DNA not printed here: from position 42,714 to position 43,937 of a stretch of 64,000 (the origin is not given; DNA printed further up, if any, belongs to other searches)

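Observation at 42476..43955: Putative zinc-dependent PLC/P1-nuclease-like gene bracketed by repeat copies and hairpin-rich DNA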

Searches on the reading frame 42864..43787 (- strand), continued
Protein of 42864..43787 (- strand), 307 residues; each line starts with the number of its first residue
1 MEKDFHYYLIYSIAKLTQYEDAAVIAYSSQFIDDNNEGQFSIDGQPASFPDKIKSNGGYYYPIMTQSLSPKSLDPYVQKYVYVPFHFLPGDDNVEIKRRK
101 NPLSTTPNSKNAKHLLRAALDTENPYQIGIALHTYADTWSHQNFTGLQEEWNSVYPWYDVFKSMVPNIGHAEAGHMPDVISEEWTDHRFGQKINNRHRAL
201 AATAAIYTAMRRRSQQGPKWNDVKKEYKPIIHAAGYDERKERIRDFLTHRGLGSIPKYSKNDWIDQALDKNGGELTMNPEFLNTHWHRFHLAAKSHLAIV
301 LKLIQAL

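Call 33: find_encoding_contigs(protein=P0041, flank=8000, max_places=3)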
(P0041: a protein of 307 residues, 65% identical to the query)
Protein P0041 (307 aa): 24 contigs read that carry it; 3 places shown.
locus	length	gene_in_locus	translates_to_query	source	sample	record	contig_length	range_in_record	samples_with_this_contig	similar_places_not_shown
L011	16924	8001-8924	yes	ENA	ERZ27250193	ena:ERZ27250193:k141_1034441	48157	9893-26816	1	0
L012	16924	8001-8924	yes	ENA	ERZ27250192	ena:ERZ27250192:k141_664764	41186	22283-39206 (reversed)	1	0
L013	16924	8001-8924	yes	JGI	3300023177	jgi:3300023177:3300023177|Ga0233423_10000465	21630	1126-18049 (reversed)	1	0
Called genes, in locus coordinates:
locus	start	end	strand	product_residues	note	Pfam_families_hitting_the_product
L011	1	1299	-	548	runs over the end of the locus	PF02776:TPP_enzyme_N, PF00205:TPP_enzyme_M, PF02775:TPP_enzyme_C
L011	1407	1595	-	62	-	-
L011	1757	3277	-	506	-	PF01564:Spermine_synth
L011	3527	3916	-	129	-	-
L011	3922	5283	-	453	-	PF01875:Memo, PF02900:LigB (weak), PF01871:AMMECR1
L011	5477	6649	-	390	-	PF04055:Radical_SAM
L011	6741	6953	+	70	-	-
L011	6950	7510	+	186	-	PF01613:Flavin_Reduct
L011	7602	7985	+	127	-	-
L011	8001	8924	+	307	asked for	PF20551:DUF6765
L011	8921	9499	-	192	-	PF01306:LacY_symp (weak), PF12832:MFS_1_like, PF13347:MFS_2, PF07690:MFS_1, PF00083:Sugar_tr (weak), PF05977:MFS_3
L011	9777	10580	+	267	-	PF00106:adh_short, PF08659:KR, PF13561:adh_short_C2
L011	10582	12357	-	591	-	PF00633:HHH (faint), PF14716:HHH_8, PF21176:RecR_HhH (faint), PF14520:HHH_5, PF14791:DNA_pol_B_thumb, PF01876:RNase_P_p30 (weak), PF02811:PHP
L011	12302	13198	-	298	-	PF07998:Peptidase_M54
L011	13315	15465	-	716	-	-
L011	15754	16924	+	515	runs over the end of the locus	PF02646:RmuC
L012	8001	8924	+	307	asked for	PF20551:DUF6765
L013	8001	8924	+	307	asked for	PF20551:DUF6765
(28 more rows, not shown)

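Call 36: search_protein_families(library=pfam, alignment_id=A2, max_evalue=10)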
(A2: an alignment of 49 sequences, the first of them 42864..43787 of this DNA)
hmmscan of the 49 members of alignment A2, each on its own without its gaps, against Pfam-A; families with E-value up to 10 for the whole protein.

A. member 1, window:42864-43787:- (307 aa): 2 families
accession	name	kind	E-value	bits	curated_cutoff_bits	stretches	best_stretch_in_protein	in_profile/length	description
PF20551.3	DUF6765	-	3.4e-64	217.9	26.6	1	1-302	1-323/325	Family of unknown function (DUF6765)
PF21866.1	DUF6915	-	0.024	15.2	27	1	140-200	10-68/102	Domain of unknown function (DUF6915)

B. families by the number of members that match (of 49 scanned): 11 families
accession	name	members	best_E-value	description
PF20551.3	DUF6765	49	2.5e-68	Family of unknown function (DUF6765)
PF21866.1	DUF6915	2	0.024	Domain of unknown function (DUF6915)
PF14684.11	Tricorn_C1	1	0.011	Tricorn protease C1 domain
PF08463.15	EcoEI_R_C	1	0.013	EcoEI R protein C-terminal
PF01609.27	DDE_Tnp_1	1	0.055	Transposase DDE domain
PF04353.18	Rsd_AlgQ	1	0.095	Regulator of RNA polymerase sigma(70) subunit, Rsd/AlgQ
PF24828.1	DUF7713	1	0.12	Domain of unknown function (DUF7713)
PF04095.22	NAPRTase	1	0.13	Nicotinate phosphoribosyltransferase (NAPRTase) family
PF00891.24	Methyltransf_2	1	0.16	O-methyltransferase domain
PF04237.18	YjbR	1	0.19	YjbR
PF08858.15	IDEAL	1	0.52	IDEAL domain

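Call 38: fold_search(model_id=the predicted structure, library=pdb)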
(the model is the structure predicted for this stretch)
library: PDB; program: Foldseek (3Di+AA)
matches with E <= 10: 37; with E <= 0.001: 0
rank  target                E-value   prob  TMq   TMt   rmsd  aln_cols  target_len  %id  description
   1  8wgd_B                1.9e+00  0.02  0.12  0.06  21.2       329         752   10  mGlu2-4 inactive heterodimer (released 2024-11-27)
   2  8xks_Q                2.7e+00  0.02  0.12  0.10  21.0       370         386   10  The cryo-EM structure of Orf2971-FtsHi motor complex (released 2024-12-04)
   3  8zaf_A                3.2e+00  0.01  0.09  0.10  19.3       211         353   13  Crystal structure of SkABA3 from Shimazuella kribbensis (released 2024-12-11)
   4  1nua_B                3.4e+00  0.03  0.16  0.14  15.7       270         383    8  Crystal structure of 3-dehydroquinate synthase (DHQS) in complex with ZN2+ (released 2003-03-18)
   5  1t06_A                4.3e+00  0.05  0.13  0.16  16.3       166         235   11  1.9 A Crystal Structure of a Protein of Unknown Function from Bacillus cereus ATCC 14579 (released 2004-08-03)
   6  8dq3_D                4.5e+00  0.02  0.12  0.12  14.9       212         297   12  X-ray crystal structure of Aggregatibacter actinomycetemcomitans dimanganese(II) class Id ribonucleotide reductase bet (released 2023-07-26)
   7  4me2                  4.5e+00  0.02  0.10  0.13  17.4       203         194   12  Crystal Structure of THA8 protein from Brachypodium distachyon (released 2013-10-30)
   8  9okf                  4.7e+00  0.02  0.15  0.11  23.0       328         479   11  Cryo-EM structure of human SV2A in the apo state (released 2025-12-10)
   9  7t1s_B                5.6e+00  0.01  0.10  0.12  16.8       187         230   10  Crystal structure of a bacterial sterol transporter (released 2022-12-14)
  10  4phq_A                5.9e+00  0.01  0.09  0.10  26.0       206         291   10  ClyA CC6/264 ox (6-303) (released 2014-09-24)
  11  9j3g                  6.7e+00  0.01  0.10  0.09  18.0       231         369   12  Fe2+/pterin-dependent, apo SmPolE (released 2025-10-08)
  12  1tt4_A                7.1e+00  0.02  0.12  0.11  10.7       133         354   12  Structure of NP459575, a predicted glutathione synthase from Salmonella typhimurium (released 2004-08-17)
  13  5ijj_A                7.1e+00  0.02  0.11  0.17  18.9       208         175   10  Structure of the SPX domain of Chaetomium thermophilum Glycerophosphodiester Phosphodiesterase 1 in complex with inosi (released 2016-04-27)
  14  5my3                  7.1e+00  0.02  0.12  0.16  18.9       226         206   11  Crystal structure of the RhoGAP domain of Rgd1p at 2.19 Angstroms resolution (released 2018-01-24)
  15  2pbe                  7.4e+00  0.03  0.12  0.13  16.3       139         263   10  Crystal structure of an aminoglycoside 6-adenyltransferase from Bacillus subtilis (released 2007-04-10)
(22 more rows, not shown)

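Call 49: search_protein_representatives(alignment_id=A2)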
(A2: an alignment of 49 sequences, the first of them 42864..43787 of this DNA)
Query: 49 sequences, 307 profile positions. Proteins with E-value up to 0.001 (for the whole library): 1711; up to 1e-10: 1046; up to 1e-30: 244. The best 150 are listed.
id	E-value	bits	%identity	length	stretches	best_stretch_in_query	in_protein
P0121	3.1e-147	506.2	-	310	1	1-307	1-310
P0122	5.1e-122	423.4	-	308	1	1-305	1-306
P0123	1.9e-111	388.7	-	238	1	76-307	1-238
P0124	8.9e-102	356.9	-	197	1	1-195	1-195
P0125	2.9e-88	312.5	-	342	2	48-307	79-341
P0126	1.0e-87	310.7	-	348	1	1-306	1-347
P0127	1.7e-86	306.7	-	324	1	1-306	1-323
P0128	1.2e-79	284.2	-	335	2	1-271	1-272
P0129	7.2e-78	278.4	-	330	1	1-303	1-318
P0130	1.5e-71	257.7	-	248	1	1-231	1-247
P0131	2.2e-71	257.1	-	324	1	1-303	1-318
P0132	2.6e-69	250.2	-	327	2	1-270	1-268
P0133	6.2e-66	239.2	-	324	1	1-303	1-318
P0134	2.9e-62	227.1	-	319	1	24-305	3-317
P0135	1.2e-59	218.5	-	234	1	83-306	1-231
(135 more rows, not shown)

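Call 52: search_solved_structures(query=A4, max_evalue=10, show_alignments=3)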
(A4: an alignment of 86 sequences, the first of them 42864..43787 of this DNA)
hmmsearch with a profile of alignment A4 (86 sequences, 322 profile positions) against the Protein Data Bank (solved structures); distinct sequences matched with E-value up to 10: 3.
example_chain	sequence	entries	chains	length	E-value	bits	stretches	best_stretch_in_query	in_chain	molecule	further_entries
3p12_A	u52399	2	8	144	0.089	15.6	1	150-233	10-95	D-ribose pyranase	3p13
8oyv_A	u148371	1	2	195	0.75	12.6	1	201-272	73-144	De novo designed soluble Claudin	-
5m4t_A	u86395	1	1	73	6.2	9.6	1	181-243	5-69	Variant surface glycoprotein MITAT 1.1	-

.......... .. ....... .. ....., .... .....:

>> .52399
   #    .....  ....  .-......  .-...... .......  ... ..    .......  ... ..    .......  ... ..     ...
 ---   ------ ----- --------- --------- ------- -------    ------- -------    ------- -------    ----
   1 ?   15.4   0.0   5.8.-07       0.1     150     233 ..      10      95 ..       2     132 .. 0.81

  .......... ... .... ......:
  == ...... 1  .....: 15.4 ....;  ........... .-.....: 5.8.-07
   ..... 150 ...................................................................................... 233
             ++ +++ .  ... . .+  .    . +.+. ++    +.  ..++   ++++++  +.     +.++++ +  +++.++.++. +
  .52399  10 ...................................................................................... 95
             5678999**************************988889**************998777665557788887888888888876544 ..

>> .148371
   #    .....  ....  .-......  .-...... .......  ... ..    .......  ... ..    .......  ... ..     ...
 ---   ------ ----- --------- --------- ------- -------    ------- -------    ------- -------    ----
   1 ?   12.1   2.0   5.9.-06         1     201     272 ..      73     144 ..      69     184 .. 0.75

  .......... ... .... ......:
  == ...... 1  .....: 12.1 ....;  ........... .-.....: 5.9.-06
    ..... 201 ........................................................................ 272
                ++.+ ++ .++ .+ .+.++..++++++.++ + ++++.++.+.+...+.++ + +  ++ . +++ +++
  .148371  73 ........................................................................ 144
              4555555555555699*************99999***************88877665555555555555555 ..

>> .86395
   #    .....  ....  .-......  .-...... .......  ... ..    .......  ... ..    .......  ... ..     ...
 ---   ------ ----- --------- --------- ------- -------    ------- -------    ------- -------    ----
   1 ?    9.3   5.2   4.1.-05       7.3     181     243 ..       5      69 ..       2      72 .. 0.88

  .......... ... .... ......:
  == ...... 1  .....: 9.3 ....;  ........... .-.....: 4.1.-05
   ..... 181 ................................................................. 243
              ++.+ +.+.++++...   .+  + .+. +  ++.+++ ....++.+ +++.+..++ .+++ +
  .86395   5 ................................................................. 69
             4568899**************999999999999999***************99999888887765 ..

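Call 53: find_encoding_contigs(protein=P0014, flank=6000, max_places=1)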
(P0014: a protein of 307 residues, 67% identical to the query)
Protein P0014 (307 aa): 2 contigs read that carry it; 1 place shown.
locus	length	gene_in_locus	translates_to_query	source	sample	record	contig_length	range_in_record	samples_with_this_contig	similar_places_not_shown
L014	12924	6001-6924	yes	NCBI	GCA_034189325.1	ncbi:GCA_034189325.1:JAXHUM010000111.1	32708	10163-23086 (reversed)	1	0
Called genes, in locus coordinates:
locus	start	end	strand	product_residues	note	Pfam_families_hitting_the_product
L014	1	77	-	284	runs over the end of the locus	PF00158:Sigma54_activat, PF07724:AAA_2, PF07726:AAA_3 (faint), PF07728:AAA_5, PF10236:DAP3 (weak), PF13401:AAA_22, PF00004:AAA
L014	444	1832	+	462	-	PF01593:Amino_oxidase, PF13450:NAD_binding_8, PF03275:GLF (faint)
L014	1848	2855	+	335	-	PF03706:LPG_synthase_TM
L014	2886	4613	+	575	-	-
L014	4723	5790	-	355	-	PF04055:Radical_SAM (weak), PF13353:Fer4_12 (weak)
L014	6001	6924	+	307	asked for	PF20551:DUF6765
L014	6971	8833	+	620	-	-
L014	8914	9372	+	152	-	-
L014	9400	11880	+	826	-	PF02901:PFL-like, PF01228:Gly_radical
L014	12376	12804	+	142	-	PF00572:Ribosomal_L13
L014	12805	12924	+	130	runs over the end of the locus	PF00380:Ribosomal_S9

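Call 54: find_encoding_contigs(protein=P0066, flank=6000, max_places=1)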
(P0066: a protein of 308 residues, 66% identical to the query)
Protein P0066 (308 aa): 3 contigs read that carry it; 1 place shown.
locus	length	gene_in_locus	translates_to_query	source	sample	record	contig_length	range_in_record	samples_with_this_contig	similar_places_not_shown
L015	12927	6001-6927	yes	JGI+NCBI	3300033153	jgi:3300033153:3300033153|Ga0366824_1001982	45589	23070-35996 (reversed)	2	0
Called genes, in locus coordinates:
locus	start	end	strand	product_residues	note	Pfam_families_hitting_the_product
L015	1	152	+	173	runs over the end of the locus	-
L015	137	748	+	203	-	-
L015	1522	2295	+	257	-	PF00378:ECH_1, PF16113:ECH_2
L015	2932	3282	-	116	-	PF03781:FGE-sulfatase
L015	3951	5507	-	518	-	PF06347:SH3_4, PF08239:SH3_3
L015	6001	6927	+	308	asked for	PF20551:DUF6765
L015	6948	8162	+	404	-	PF00155:Aminotran_1_2, PF12897:Asp_aminotransf (faint)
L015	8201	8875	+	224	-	PF01902:Diphthami_syn_2_N, PF28410:Diphthami_syn_2_C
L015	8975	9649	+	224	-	-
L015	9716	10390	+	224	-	-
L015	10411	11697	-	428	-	PF00044:Gp_dh_N, PF02800:Gp_dh_C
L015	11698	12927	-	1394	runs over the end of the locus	PF01326:PPDK_N, PF00391:PEP-utilizers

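Call 55: find_encoding_contigs(protein=P0113, flank=6000, max_places=1)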
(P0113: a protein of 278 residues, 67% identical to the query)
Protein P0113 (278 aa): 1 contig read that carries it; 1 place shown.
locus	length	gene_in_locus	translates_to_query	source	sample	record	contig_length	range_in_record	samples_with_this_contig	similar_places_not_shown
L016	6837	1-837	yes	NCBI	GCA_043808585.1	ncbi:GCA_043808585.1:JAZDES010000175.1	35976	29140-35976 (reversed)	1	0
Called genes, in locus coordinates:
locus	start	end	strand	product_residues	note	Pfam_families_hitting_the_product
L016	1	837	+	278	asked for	PF20551:DUF6765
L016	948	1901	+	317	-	PF12974:Phosphonate-bd, PF16868:NMT1_3, PF09084:NMT1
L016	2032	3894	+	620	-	PF06808:DctM, PF11874:DUF3394 (weak)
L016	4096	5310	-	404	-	PF00083:Sugar_tr, PF07690:MFS_1, PF12832:MFS_1_like (faint), PF00083:Sugar_tr, PF07690:MFS_1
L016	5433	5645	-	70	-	PF18024:HTH_50 (weak), PF02954:HTH_8, PF13384:HTH_23 (weak)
